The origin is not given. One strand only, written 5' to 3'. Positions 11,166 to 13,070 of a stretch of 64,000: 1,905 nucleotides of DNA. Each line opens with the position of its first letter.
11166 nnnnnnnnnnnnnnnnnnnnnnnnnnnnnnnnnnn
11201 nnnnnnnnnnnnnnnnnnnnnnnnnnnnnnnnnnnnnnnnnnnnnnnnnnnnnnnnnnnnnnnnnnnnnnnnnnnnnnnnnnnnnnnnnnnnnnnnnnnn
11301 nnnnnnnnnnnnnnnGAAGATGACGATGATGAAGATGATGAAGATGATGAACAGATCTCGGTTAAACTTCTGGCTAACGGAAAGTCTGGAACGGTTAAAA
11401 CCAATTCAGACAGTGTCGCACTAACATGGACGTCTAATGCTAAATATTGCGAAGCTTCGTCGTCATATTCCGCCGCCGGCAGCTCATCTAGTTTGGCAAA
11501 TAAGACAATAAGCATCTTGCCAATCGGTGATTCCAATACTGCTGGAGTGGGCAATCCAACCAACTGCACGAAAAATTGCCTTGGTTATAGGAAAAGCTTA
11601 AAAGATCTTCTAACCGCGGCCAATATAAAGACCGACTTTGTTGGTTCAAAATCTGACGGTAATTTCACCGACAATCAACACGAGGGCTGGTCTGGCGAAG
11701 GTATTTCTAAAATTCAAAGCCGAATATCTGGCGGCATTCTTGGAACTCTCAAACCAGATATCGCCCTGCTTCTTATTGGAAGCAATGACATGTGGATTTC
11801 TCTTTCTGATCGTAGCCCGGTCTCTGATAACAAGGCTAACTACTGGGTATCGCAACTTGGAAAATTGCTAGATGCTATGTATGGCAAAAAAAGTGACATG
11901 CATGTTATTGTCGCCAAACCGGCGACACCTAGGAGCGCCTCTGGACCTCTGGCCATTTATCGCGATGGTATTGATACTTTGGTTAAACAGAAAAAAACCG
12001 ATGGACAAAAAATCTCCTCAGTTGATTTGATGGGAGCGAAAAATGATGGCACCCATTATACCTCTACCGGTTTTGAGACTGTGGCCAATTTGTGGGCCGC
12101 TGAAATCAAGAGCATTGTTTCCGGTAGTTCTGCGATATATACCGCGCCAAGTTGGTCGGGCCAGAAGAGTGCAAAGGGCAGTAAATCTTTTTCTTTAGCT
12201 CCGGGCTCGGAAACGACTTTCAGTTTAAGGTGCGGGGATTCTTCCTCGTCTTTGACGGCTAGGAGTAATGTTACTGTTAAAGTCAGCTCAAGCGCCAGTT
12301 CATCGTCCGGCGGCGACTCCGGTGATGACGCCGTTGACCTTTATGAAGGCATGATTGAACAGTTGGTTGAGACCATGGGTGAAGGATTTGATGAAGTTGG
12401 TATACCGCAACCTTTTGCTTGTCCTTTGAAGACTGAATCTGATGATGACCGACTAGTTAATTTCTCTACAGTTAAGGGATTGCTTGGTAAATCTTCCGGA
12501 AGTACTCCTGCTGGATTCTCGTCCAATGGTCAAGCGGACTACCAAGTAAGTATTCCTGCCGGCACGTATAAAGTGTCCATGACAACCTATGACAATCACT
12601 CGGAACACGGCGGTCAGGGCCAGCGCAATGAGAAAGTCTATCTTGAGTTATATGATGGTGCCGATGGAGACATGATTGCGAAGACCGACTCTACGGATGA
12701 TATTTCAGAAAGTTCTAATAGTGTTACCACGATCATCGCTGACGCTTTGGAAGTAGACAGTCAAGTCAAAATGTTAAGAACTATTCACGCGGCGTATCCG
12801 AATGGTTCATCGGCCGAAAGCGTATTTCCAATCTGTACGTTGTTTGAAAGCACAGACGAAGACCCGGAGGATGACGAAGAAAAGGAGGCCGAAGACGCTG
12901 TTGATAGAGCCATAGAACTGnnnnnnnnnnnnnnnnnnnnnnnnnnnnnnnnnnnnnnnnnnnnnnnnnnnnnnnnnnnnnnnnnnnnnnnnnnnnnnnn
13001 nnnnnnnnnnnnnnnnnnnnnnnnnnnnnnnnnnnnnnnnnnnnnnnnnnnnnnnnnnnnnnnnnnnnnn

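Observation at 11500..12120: SGNH/GDSL esterase domain embedded between two polyacidic arrays in the 977-aa family member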

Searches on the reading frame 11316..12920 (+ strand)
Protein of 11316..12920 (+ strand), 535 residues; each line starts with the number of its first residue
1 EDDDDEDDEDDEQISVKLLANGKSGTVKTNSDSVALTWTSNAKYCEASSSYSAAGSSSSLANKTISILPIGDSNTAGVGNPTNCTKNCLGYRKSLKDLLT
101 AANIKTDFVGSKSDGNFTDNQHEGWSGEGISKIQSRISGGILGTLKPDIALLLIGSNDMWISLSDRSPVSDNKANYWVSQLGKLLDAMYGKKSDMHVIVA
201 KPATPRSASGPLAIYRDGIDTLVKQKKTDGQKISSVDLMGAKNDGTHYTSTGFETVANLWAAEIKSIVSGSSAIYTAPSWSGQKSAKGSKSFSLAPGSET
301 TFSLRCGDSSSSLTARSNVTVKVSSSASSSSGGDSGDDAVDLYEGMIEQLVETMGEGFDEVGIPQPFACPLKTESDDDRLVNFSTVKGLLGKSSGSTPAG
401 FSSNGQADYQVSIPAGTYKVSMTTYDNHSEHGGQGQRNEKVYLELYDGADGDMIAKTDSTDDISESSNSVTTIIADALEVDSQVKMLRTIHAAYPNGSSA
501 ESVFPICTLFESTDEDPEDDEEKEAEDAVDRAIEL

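Call 8: find_homologous_proteins(query=window:11316-12920:+, max_evalue=0.001)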
Query window:11316-12920:+ (535 aa): 7 proteins with E <= 0.001 among 8000 candidates.
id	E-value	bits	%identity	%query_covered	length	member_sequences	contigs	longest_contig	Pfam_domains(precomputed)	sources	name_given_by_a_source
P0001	2.0e-63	233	50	41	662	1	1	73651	PF13472.13,PF00041.28,PF00657.29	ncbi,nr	ncbi:MAG: fibronectin type III domain-containing protein [Kiritimatiellae bacterium]|nr:fibronectin 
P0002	1.1e-59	221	51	42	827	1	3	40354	PF13472.13,PF01471.24,PF13946.12,PF00657.29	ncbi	-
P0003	2.5e-58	217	50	42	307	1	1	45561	PF13472.13,PF00657.29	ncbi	-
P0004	1.3e-51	194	50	38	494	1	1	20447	PF03160.21,PF13472.13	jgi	jgi:hypothetical protein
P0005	1.6e-42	164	42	40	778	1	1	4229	PF13472.13,PF01471.24,PF00657.29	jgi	jgi:lysophospholipase L1-like esterase/peptidoglycan hydrolase-like protein with peptidoglycan-bindi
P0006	5.0e-28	117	48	28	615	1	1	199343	PF00801.27,PF13573.13,PF18981.7,PF13927.13,PF06832.19,PF19077.7,PF18911.7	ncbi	-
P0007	2.1e-21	95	46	20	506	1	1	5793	PF00801.27,PF13927.13,PF06832.19,PF18911.7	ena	-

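Call 64: find_encoding_contigs(protein=P0005, flank=5000, max_places=3)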
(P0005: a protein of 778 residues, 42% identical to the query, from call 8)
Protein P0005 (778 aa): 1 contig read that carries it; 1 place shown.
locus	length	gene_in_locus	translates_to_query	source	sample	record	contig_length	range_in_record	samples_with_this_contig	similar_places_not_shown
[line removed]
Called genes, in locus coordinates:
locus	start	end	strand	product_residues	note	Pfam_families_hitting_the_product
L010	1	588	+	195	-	?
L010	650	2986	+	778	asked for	PF00657:Lipase_GDSL, PF13472:Lipase_GDSL_2, PF01471:PG_binding_1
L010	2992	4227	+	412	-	?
